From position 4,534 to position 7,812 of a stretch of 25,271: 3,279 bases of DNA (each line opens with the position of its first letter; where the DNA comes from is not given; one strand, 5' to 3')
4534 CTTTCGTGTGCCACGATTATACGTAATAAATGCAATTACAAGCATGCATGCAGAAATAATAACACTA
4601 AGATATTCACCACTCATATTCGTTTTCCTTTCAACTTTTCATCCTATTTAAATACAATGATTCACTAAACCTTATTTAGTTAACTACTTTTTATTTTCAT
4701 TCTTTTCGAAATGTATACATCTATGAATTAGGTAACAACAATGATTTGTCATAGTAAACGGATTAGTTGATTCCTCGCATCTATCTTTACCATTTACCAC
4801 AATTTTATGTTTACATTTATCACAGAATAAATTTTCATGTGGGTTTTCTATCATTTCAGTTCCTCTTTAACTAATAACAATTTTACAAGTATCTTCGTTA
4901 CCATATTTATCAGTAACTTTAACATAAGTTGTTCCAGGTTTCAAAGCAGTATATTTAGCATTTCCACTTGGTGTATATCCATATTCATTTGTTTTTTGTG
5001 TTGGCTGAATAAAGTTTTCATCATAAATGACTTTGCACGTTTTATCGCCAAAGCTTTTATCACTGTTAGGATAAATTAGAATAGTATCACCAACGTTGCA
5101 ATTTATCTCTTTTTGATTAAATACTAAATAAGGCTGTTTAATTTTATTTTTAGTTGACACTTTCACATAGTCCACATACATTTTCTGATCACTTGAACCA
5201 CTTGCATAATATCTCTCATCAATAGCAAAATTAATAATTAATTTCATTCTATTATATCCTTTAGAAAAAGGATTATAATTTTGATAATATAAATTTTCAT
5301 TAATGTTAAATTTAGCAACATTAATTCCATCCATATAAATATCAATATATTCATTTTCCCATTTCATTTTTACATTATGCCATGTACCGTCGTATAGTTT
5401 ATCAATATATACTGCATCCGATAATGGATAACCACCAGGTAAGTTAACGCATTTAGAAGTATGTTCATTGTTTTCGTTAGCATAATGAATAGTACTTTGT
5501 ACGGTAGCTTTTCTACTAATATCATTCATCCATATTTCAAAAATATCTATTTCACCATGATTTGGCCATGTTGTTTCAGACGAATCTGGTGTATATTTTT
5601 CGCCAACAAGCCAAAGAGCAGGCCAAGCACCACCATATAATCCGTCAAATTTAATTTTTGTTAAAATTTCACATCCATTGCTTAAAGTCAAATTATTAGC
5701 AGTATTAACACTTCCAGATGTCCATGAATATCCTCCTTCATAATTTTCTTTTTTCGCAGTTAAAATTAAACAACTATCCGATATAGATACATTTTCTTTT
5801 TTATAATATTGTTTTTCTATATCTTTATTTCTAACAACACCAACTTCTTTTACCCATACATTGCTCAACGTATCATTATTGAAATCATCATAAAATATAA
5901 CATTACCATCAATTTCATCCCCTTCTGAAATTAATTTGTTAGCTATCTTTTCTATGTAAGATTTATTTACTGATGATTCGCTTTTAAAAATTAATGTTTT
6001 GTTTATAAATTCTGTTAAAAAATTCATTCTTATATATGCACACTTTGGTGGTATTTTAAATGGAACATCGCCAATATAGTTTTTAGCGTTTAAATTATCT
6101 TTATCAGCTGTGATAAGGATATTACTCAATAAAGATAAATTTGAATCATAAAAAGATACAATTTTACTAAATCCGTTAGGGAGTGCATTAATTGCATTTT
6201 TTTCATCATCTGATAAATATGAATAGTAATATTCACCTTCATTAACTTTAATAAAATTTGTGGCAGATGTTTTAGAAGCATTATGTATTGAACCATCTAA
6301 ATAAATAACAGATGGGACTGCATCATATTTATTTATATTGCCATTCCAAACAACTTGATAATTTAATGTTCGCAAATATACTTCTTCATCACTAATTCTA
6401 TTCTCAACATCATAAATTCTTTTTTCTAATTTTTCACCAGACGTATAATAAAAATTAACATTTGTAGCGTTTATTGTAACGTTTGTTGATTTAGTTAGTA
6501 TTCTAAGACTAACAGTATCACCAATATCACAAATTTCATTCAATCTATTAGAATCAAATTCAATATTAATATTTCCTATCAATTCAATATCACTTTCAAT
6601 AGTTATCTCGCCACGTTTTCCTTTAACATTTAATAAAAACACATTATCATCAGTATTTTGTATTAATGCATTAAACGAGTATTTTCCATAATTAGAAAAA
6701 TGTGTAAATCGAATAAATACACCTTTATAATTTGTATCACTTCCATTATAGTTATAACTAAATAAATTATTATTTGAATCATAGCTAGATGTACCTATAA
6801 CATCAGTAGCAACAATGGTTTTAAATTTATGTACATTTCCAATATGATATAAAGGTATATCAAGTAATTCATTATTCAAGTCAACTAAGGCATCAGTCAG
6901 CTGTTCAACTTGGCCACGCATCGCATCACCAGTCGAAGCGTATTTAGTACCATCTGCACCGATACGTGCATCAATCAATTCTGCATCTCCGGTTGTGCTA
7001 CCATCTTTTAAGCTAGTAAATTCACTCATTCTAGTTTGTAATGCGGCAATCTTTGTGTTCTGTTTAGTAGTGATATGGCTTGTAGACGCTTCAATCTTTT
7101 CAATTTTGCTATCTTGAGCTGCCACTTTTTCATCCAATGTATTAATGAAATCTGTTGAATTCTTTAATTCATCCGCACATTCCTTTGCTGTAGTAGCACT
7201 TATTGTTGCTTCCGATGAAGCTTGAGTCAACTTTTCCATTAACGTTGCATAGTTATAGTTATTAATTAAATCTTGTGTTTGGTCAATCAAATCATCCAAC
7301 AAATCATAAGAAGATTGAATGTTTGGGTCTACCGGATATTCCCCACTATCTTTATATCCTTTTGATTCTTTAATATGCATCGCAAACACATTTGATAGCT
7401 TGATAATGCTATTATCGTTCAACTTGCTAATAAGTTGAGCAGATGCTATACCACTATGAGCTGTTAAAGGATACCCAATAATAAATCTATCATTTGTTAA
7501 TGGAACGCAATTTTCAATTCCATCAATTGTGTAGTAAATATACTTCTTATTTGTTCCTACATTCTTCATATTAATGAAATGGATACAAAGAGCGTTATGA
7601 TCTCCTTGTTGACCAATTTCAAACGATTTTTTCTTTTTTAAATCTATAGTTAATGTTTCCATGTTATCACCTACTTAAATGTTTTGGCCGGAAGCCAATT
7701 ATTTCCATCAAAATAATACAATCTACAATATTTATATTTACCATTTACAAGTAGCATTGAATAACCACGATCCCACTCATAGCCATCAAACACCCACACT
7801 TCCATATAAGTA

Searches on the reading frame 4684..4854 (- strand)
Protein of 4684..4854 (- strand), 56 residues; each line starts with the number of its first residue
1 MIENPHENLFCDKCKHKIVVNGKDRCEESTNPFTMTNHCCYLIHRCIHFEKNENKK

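Call 46: search_protein_families(library=pfam, proteins=[window:4684-4854:-], max_evalue=0.05)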
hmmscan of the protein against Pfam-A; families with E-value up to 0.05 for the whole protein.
window:4684-4854:- (56 aa): 2 families
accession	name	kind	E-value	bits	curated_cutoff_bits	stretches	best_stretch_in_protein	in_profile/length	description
PF14205.11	Cys_rich_KTR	-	0.01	16.1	25.5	1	9-24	28-43/54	Cysteine-rich KTR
PF18912.6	DZR_2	-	0.036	14.3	27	1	6-40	19-52/56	Double zinc ribbon domain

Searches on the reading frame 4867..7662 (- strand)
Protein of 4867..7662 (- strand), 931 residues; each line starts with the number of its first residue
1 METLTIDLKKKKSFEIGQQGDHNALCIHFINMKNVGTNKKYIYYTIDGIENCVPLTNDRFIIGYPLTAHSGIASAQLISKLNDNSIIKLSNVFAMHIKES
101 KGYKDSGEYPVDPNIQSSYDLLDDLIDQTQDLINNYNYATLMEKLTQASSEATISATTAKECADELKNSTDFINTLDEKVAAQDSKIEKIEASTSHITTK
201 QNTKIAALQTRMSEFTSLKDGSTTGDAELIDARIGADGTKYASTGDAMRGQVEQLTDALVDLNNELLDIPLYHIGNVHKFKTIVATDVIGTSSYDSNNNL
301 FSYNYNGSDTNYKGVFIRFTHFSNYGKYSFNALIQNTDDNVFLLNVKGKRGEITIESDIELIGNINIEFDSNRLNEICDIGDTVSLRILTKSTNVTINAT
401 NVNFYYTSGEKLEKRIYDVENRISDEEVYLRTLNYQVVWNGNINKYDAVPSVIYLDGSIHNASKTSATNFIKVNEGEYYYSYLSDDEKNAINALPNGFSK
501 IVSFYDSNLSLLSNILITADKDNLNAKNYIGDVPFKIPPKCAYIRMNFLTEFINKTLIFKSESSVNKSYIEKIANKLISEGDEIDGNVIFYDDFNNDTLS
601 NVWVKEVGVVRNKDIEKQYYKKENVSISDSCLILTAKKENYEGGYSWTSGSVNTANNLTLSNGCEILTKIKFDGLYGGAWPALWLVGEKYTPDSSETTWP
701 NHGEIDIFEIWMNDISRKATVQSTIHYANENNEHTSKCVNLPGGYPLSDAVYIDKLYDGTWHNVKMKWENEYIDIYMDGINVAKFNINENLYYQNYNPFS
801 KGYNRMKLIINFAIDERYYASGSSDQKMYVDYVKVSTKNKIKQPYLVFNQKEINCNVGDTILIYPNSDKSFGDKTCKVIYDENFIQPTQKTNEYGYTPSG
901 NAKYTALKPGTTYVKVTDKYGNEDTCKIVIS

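Call 46: search_protein_families(library=pfam, proteins=[window:4867-7662:-], max_evalue=0.05)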
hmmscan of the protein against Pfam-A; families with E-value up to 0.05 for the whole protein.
window:4867-7662:- (931 aa): 3 families
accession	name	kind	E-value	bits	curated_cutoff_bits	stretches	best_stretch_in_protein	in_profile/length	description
PF00722.28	Glyco_hydro_16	-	2.6e-07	30.7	22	1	619-799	8-147/175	Glycosyl hydrolases family 16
PF16326.10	ABC_tran_CTD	-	0.016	15.8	32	0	174-214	11-52/69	ABC transporter C-terminal domain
PF13486.11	Dehalogenase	-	0.018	14.6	24.3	1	810-875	82-147/306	Reductive dehalogenase subunit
